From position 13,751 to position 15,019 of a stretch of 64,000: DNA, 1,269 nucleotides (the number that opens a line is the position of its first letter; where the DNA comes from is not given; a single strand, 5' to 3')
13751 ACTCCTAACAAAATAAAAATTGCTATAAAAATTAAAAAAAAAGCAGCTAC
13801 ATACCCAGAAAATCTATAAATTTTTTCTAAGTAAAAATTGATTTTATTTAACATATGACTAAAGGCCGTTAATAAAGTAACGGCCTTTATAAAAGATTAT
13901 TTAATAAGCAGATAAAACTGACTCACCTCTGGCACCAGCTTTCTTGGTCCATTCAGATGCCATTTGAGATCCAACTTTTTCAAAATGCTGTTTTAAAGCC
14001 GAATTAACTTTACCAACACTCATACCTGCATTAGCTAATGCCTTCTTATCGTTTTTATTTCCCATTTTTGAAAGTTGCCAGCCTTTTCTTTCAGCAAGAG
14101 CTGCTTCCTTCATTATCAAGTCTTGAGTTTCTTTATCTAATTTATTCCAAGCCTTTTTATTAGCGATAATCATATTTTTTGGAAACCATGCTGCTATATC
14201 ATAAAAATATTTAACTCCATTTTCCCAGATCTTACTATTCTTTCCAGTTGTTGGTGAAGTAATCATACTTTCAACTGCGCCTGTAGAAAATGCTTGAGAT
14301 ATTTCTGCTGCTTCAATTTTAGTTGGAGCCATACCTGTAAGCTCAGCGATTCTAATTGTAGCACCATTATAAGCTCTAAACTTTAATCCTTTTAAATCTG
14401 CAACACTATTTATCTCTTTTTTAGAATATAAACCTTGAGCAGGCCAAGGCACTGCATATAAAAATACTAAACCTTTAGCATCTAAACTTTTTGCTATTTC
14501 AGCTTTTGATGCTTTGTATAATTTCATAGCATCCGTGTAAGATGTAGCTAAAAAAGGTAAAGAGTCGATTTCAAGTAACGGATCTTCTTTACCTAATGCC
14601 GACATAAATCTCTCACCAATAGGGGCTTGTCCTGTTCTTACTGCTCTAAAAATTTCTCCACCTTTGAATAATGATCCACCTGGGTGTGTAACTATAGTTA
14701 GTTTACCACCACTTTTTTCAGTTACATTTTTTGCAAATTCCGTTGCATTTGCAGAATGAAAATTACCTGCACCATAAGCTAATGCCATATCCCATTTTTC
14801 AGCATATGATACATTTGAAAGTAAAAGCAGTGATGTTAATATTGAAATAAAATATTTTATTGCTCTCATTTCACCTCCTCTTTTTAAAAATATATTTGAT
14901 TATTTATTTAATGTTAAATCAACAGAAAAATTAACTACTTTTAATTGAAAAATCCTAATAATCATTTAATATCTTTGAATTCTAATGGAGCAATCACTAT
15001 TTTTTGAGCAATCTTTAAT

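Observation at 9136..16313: Putative complete pyroglutamate / gamma-glutamyl scavenging system: exported GGCT + TRAP + PxpABC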

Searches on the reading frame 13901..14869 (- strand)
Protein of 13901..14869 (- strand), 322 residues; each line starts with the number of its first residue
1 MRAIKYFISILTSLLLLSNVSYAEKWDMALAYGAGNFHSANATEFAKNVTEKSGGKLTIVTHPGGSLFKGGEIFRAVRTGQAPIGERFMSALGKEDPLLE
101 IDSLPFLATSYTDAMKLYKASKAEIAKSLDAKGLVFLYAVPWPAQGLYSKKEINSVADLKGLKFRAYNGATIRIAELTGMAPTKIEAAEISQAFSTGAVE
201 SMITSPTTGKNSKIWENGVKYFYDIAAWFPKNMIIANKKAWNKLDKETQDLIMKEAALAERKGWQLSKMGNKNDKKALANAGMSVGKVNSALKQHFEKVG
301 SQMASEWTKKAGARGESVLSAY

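Call 3: search_protein_families(library=pfam, proteins=[window:13901-14869:-], max_evalue=0.01)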
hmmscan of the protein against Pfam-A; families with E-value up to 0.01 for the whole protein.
window:13901-14869:- (322 aa): 1 family
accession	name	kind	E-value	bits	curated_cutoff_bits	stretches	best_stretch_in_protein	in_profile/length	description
PF03480.18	DctP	-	5.4e-40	137.9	23.4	1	40-306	13-281/286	Bacterial extracellular solute-binding protein, family 7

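Call 4: search_protein_families(library=ncbifam, proteins=[window:13901-14869:-], max_evalue=0.01)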
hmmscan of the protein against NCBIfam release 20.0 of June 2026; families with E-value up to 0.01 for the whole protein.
window:13901-14869:- (322 aa): 2 families
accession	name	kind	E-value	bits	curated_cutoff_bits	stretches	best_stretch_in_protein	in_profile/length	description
NF037995.1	TRAP_S1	subfamily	1.1e-33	116.8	50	1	34-296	8-271/271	TRAP transporter substrate-binding protein DctP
TIGR00787.1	dctP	subfamily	6.2e-25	88.1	175.05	1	40-279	13-251/257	DctP family TRAP transporter solute-binding subunit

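Call 5: search_solved_structures(query=window:13901-14869:-, max_evalue=0.001, show_alignments=2)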
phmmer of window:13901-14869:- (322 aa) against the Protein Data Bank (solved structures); distinct sequences matched with E-value up to 0.001: 97 (the best 60 are shown).
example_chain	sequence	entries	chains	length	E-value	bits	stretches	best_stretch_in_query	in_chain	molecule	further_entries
2pfz_A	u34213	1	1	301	8.8e-82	278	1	25-322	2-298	Putative exported protein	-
6wgm_A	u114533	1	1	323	1.1e-79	271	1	23-322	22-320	TRAP-type C4-dicarboxylate transport system, periplasmic component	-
2pfy_A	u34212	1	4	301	2.1e-77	263.6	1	24-322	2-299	Putative exported protein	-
4mco_A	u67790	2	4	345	6.7e-18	68.2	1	34-300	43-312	TRAP dicarboxylate transporter-DctP subunit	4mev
4n4u_A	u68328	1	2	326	5.3e-17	65.3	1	45-315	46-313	Putative ABC transporter periplasmic solute-binding protein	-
9bhf_A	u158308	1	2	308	5e-15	58.8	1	27-320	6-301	DctP family TRAP transporter solute-binding subunit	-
9bh3_A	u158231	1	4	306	5.9e-15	58.6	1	28-320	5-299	DctP family TRAP transporter solute-binding subunit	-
4n8y_A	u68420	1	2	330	6.8e-15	58.4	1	35-296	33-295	Putative TRAP-type C4-dicarboxylate transport system, binding periplasmic protein (DctP su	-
4pf8_A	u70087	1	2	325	1.5e-14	57.3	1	43-265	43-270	TRAP-T family transporter, DctP (Periplasmic binding) subunit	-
4mhf_A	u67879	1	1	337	2e-14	56.8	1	22-299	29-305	TRAP dicarboxylate transporter, DctP subunit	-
4mij_A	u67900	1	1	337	2e-14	56.8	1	22-299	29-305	TRAP dicarboxylate transporter, DctP subunit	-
4xfe_A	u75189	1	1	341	2.5e-14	56.5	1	44-304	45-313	TRAP dicarboxylate transporter subunit DctP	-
2wx9_A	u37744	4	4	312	3.2e-14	56.2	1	31-320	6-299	SIALIC ACID-BINDING PERIPLASMIC PROTEIN SIAP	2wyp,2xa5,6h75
2cex_A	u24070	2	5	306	3.2e-14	56.1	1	33-320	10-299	PROTEIN HI0146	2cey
2wyk_A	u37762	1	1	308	3.3e-14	56.1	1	33-320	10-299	SIALIC ACID-BINDING PERIPLASMIC PROTEIN SIAP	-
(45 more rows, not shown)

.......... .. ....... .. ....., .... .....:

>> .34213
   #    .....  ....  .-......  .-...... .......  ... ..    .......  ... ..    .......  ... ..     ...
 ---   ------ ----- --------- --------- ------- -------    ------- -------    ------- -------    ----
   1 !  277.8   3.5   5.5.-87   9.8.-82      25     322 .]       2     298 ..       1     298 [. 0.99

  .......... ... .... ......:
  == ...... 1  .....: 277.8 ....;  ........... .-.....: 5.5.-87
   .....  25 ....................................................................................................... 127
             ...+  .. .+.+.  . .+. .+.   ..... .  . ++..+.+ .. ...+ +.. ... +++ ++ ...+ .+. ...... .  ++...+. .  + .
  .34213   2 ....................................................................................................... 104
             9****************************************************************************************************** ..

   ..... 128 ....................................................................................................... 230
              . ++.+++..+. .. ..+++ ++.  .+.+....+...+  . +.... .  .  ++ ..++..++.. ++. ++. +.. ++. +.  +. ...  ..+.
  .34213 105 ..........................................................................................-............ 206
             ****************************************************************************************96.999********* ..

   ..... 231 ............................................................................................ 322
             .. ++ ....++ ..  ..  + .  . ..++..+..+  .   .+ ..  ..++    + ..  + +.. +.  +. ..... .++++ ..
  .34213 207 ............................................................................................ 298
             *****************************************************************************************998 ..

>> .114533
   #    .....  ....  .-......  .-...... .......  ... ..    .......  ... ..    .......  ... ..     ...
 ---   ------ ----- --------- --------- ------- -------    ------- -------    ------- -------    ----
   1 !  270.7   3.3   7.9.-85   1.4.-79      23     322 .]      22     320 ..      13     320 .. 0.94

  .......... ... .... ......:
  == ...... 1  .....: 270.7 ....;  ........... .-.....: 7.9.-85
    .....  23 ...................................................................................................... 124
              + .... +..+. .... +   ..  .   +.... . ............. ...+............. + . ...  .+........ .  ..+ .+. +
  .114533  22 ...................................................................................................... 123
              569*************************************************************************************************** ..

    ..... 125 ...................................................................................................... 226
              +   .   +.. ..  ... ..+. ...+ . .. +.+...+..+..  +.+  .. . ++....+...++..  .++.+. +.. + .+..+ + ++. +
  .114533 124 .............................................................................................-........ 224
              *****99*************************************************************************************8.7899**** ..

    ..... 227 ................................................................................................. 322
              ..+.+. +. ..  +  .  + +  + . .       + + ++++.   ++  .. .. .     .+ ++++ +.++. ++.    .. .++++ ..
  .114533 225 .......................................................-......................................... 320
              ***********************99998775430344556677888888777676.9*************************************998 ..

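Call 21: search_dna_similar(query=window:13901-14869:-, collection=plasmids, mode=protein, max_evalue=1e-40, max_rows=30)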
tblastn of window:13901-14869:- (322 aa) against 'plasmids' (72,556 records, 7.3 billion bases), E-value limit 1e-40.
Records with a match: 60; places in all: 61; records where one place covers at least 80% of the query: 60.
Best place of each record, by identity: <60% 60.
By first word of the organism name: Thermus 16; Leisingera 11; Azospirillum 9; Ruegeria 5; Sulfitobacter 4; Pseudosulfitobacter 3; Tistrella 2; Acidovorax 2; Paracoccus 2; Microbulbifer 1; and 5 more.
By predicted mobility (MOB-suite, as given by PLSDB): non-mobilizable 54; mobilizable 4; conjugative 2.
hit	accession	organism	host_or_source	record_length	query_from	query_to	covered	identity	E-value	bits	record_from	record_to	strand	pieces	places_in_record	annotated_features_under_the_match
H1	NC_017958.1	Tistrella mobilis KA081020-065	-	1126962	26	322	92%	51.5%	4e-94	312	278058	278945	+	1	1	record has no annotation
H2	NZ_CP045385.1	Ruegeria sp. THAF33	pure culture,Surface of a polyethylene ...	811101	24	322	93%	49.8%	1e-93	310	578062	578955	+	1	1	TRAP transporter substrate-binding protein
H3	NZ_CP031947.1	Ruegeria sp. AD91A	-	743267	24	322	93%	49.8%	2e-93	310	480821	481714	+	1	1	TRAP transporter substrate-binding protein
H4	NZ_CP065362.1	Ruegeria sp. SCSIO 43209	Galaxea fascicularis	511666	23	322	93%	49.3%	3e-92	307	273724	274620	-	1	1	TRAP transporter substrate-binding protein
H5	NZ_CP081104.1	Ruegeria conchae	-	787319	23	322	93%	49.0%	3e-92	307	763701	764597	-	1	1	TRAP transporter substrate-binding protein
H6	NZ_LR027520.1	Thermus thermophilus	-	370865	24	322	93%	48.5%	5e-95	315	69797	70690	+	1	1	TRAP transporter substrate-binding protein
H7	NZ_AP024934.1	Thermus thermophilus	-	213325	24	322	93%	48.5%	8e-95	314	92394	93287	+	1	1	TRAP transporter substrate-binding protein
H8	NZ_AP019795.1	Thermus thermophilus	-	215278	24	322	93%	48.5%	8e-95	314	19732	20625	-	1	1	TRAP transporter substrate-binding protein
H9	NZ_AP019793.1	Thermus thermophilus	-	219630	24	322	93%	48.5%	8e-95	314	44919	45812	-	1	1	TRAP transporter substrate-binding protein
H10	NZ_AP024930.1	Thermus thermophilus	-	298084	24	322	93%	48.5%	8e-95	314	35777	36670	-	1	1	TRAP transporter substrate-binding protein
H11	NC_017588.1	Thermus thermophilus JL-18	-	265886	24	322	93%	48.5%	1e-94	313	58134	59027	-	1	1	TRAP transporter substrate-binding protein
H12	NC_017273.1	Thermus thermophilus SG0.5JP17-16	-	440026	24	322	93%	48.2%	1e-94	313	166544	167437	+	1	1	TRAP transporter substrate-binding protein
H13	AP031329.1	Thermus thermophilus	-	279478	24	322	93%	48.2%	4e-94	312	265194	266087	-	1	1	TRAP transporter substrate-binding protein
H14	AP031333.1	Thermus thermophilus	-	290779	24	322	93%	48.2%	4e-94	312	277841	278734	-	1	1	TRAP transporter substrate-binding protein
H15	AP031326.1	Thermus thermophilus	-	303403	24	322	93%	48.2%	4e-94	312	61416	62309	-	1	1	TRAP transporter substrate-binding protein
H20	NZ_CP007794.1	Azospirillum argentinense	Triticum aestivum L.,Root,wheat ...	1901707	21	322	94%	47.7%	9e-85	285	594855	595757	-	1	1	record has no annotation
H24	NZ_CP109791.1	Leisingera thetidis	-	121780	23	322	93%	47.7%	2e-83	281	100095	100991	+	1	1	TRAP transporter substrate-binding protein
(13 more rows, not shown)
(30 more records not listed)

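Call 22: get_annotated_region(hit=H2, flank=7000)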
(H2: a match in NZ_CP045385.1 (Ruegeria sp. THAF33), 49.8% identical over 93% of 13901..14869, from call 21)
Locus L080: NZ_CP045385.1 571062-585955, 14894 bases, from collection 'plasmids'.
description: Ruegeria sp. THAF33 plasmid pTHAF33_a, complete sequence
organism: Ruegeria sp. THAF33 (NCBI taxid 2587853)
taxonomy: Bacteria; Pseudomonadota; Alphaproteobacteria; Rhodobacterales; Roseobacteraceae; Ruegeria; Ruegeria sp. THAF33
host: -; source: pure culture,Surface of a polyethylene microplastic particle present in tank 6 of a marine aquarium ...; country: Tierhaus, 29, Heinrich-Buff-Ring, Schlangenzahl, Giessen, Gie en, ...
typing (MOB-suite, as given by PLSDB): non-mobilizable
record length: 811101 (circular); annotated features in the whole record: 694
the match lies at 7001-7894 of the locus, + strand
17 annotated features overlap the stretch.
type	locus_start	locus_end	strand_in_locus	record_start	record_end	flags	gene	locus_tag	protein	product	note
CDS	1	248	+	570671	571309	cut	-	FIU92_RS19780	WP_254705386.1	hypothetical protein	-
CDS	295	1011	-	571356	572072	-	-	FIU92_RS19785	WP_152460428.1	aspartate/glutamate racemase family protein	-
CDS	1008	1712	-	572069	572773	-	-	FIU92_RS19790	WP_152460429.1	GntR family transcriptional regulator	-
CDS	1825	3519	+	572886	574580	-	-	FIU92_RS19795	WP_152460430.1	thiamine pyrophosphate-binding protein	-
CDS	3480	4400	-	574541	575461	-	-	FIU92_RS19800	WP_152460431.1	LysR family transcriptional regulator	-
CDS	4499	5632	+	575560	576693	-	-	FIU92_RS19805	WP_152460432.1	enolase C-terminal domain-like protein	-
CDS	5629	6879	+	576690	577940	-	-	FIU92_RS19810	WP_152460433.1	FAD-binding oxidoreductase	-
CDS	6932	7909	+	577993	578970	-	-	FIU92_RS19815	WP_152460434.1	TRAP transporter substrate-binding protein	-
CDS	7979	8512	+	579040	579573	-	-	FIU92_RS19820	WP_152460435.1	TRAP transporter small permease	GO:0015740 - C4-dicarboxylate transport [Evidence IEA]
CDS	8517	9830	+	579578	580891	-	-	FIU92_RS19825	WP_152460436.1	TRAP transporter large permease subunit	GO:0015740 - C4-dicarboxylate transport [Evidence IEA]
CDS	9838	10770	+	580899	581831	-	-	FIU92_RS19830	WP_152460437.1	hypothetical protein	-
CDS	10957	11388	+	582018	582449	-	-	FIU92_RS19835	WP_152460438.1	DUF2141 domain-containing protein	-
CDS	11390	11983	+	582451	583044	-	-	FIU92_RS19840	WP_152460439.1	TetR/AcrR family transcriptional regulator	GO:0006355 - regulation of DNA-templated transcription [Evidence IEA]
CDS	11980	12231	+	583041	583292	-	-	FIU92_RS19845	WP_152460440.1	hypothetical protein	-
CDS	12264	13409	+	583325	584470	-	-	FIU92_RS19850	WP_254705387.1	SRPBCC family protein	GO:0044237 - cellular metabolic process [Evidence IEA]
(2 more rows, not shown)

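Call 23: get_annotated_region(hit=H6, flank=7000)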
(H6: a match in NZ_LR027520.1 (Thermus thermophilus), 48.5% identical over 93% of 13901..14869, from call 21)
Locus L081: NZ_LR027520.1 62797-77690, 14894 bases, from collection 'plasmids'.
description: Thermus thermophilus isolate TTHNAR1 plasmid 4, complete sequence
organism: Thermus thermophilus (NCBI taxid 274)
taxonomy: Bacteria; Deinococcota; Deinococci; Thermales; Thermaceae; Thermus; Thermus thermophilus
host: -; source: -; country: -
typing (MOB-suite, as given by PLSDB): non-mobilizable; replicon rep_cluster_1121
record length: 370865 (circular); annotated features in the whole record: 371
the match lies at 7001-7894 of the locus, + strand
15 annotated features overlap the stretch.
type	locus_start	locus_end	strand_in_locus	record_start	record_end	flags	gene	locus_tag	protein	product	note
CDS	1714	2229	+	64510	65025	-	-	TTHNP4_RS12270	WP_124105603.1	hypothetical protein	-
CDS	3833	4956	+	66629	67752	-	-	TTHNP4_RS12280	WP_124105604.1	IS3 family transposase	-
CDS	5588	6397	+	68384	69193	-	-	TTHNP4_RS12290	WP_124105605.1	cyclase family protein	-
CDS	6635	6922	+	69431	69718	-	-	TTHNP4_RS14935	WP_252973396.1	ABC transporter substrate-binding protein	-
CDS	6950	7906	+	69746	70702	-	-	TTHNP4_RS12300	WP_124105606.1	TRAP transporter substrate-binding protein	-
CDS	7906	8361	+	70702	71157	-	-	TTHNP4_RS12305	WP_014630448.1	TRAP transporter small permease subunit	-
CDS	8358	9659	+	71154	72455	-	-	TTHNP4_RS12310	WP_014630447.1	TRAP transporter large permease subunit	GO:0015740 - C4-dicarboxylate transport [Evidence IEA]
CDS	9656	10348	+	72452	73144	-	-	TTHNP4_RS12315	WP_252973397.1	MBL fold metallo-hydrolase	-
CDS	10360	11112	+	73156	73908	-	-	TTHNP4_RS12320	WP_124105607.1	5-oxoprolinase subunit PxpA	GO:0005975 - carbohydrate metabolic process [Evidence IEA]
CDS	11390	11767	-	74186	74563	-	cas2e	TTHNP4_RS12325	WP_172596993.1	type I-E CRISPR-associated endoribonuclease Cas2e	GO:0043571 - maintenance of CRISPR repeat elements [Evidence IEA]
CDS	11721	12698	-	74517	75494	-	cas1e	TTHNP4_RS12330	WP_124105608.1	type I-E CRISPR-associated endonuclease Cas1e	GO:0051607 - defense response to virus [Evidence IEA]; GO:0043571 - maintenance of CRISPR repeat elements [Evidence IEA]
CDS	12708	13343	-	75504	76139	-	cas6e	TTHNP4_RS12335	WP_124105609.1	type I-E CRISPR-associated protein Cas6/Cse3/CasE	GO:0043571 - maintenance of CRISPR repeat elements [Evidence IEA]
CDS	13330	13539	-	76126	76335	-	-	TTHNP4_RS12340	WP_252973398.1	hypothetical protein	-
CDS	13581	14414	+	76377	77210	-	-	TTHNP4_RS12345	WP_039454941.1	IS982 family transposase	-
CDS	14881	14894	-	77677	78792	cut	cas7e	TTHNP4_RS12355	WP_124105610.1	type I-E CRISPR-associated protein Cas7/Cse4/CasC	GO:0043571 - maintenance of CRISPR repeat elements [Evidence IEA]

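Call 24: get_annotated_region(hit=H24, flank=7000)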
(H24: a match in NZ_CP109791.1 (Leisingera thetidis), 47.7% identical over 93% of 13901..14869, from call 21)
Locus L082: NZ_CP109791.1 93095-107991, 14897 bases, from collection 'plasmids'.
description: Leisingera thetidis strain BMJM1 plasmid pBMJM1_4, complete sequence
organism: Leisingera thetidis (NCBI taxid 2930199)
taxonomy: Bacteria; Pseudomonadota; Alphaproteobacteria; Rhodobacterales; Roseobacteraceae; Leisingera; Leisingera thetidis
host: -; source: -; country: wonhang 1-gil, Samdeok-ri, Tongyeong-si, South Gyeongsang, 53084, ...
typing (MOB-suite, as given by PLSDB): non-mobilizable
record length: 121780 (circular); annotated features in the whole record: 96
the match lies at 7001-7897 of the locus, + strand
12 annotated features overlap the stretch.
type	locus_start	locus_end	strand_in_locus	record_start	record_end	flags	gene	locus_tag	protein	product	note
CDS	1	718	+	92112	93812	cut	-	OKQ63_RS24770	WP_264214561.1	AMP-binding protein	-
CDS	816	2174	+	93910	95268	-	-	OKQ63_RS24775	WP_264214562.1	sigma-54 dependent transcriptional regulator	GO:0006355 - regulation of DNA-templated transcription [Evidence IEA]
CDS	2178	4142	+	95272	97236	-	-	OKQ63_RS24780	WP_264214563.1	ATP-binding protein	-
CDS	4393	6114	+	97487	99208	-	-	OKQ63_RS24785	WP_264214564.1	OFA family MFS transporter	GO:0055085 - transmembrane transport [Evidence IEA]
CDS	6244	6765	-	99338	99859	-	-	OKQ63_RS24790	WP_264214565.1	winged helix DNA-binding protein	GO:0006355 - regulation of DNA-templated transcription [Evidence IEA]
CDS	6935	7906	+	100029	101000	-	-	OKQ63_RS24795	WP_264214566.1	TRAP transporter substrate-binding protein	-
CDS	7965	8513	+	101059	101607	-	-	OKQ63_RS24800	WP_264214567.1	TRAP transporter small permease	GO:0015740 - C4-dicarboxylate transport [Evidence IEA]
CDS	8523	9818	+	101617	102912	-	-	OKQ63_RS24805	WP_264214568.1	TRAP transporter large permease subunit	GO:0015740 - C4-dicarboxylate transport [Evidence IEA]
CDS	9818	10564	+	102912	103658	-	-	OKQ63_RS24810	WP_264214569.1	allophanate hydrolase subunit 1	-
CDS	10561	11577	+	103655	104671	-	-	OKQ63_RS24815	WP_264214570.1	urea amidolyase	-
CDS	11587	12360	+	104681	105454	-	-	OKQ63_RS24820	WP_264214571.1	5-oxoprolinase subunit PxpA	GO:0005975 - carbohydrate metabolic process [Evidence IEA]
CDS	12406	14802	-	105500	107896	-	-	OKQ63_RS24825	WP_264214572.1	1-deoxy-D-xylulose-5-phosphate synthase N-terminal domain-containing protein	GO:0016114 - terpenoid biosynthetic process [Evidence IEA]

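Call 33: find_homologous_proteins(query=window:13901-14869:-, max_evalue=1e-40)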
Query window:13901-14869:- (322 aa): 5014 proteins with E <= 1e-40 among 8000 candidates; the best 120 are listed.
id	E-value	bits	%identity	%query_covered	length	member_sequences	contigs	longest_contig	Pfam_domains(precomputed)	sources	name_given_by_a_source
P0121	2.3e-203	692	99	100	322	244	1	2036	PF03480.19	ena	-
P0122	1.0e-202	690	98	100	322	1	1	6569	PF03480.19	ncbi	-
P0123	5.6e-202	687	98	100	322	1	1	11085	PF03480.19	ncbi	-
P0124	6.4e-202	687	98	100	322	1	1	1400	PF03480.19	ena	-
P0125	5.2e-184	628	89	100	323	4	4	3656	PF03480.19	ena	-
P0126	4.6e-183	625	88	100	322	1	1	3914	PF03480.19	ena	-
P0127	2.3e-182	623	89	100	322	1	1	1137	PF03480.19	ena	-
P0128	2.5e-182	623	89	100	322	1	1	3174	PF03480.19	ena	-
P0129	3.3e-182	623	87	100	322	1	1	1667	PF03480.19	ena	-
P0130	1.3e-181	621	86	100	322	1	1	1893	PF03480.19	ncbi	-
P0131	3.0e-181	619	87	100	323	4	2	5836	PF03480.19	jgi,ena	-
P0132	3.5e-181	619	86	100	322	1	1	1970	PF03480.19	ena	-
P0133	4.2e-181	619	86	100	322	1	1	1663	PF03480.19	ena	-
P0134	5.9e-181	618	86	100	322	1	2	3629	PF03480.19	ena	-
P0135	1.4e-180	617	86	100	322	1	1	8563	PF03480.19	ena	-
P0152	1.7e-177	607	85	100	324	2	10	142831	PF03480.19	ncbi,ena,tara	tara:strand:- start:897 stop:1871 length:975 start_codon:yes stop_codon:yes gene_type:complete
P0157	1.3e-176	604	86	100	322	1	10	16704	PF03480.19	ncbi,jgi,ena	-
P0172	1.2e-175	601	85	100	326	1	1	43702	PF03480.19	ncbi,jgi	-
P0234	5.4e-174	596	85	100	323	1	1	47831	PF03480.19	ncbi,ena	-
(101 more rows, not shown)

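Call 34: find_encoding_contigs(protein=P0152, flank=10000, max_places=4)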
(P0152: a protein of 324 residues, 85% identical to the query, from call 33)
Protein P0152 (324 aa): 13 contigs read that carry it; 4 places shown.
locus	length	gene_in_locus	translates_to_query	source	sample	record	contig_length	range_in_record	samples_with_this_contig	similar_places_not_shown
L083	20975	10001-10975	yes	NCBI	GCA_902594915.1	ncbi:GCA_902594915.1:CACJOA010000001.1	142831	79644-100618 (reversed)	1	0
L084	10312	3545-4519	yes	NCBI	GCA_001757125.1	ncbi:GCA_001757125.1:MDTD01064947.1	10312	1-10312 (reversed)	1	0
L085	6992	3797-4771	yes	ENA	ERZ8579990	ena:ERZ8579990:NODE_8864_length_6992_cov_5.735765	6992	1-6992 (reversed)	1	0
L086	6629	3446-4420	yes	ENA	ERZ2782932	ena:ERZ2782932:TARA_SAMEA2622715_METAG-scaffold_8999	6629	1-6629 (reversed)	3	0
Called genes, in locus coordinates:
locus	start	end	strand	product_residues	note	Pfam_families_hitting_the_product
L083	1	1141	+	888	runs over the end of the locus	PF01411:tRNA-synt_2c, PF07973:tRNA_SAD, PF02272:DHHA1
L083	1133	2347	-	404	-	PF00180:Iso_dh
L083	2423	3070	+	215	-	PF02666:PS_Dcarbxylase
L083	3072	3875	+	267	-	PF01066:CDP-OH_P_transf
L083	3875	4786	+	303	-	PF01501:Glyco_transf_8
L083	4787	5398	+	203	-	PF01728:FtsJ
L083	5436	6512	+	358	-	PF00478:IMPDH, PF03060:NMO, PF01645:Glu_synthase (faint), PF01070:FMN_dh (weak)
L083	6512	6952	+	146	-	PF00515:TPR_1 (faint)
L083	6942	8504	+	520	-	PF00117:GATase, PF07722:Peptidase_C26, PF02540:NAD_synthase, PF03054:tRNA_Me_trans (weak), PF00958:GMP_synt_C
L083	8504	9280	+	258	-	PF02548:Pantoate_transf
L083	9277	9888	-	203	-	PF03741:TerC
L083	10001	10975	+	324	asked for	PF03480:DctP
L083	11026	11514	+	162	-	PF04290:DctQ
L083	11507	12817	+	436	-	PF06808:DctM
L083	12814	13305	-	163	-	PF13181:TPR_8 (faint), PF00515:TPR_1 (faint), PF04212:MIT (weak), PF07719:TPR_2 (faint), PF13431:TPR_17 (faint), PF13424:TPR_12 (faint), PF14559:TPR_19 (faint)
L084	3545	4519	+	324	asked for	PF03480:DctP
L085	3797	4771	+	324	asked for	PF03480:DctP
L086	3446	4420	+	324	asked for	PF03480:DctP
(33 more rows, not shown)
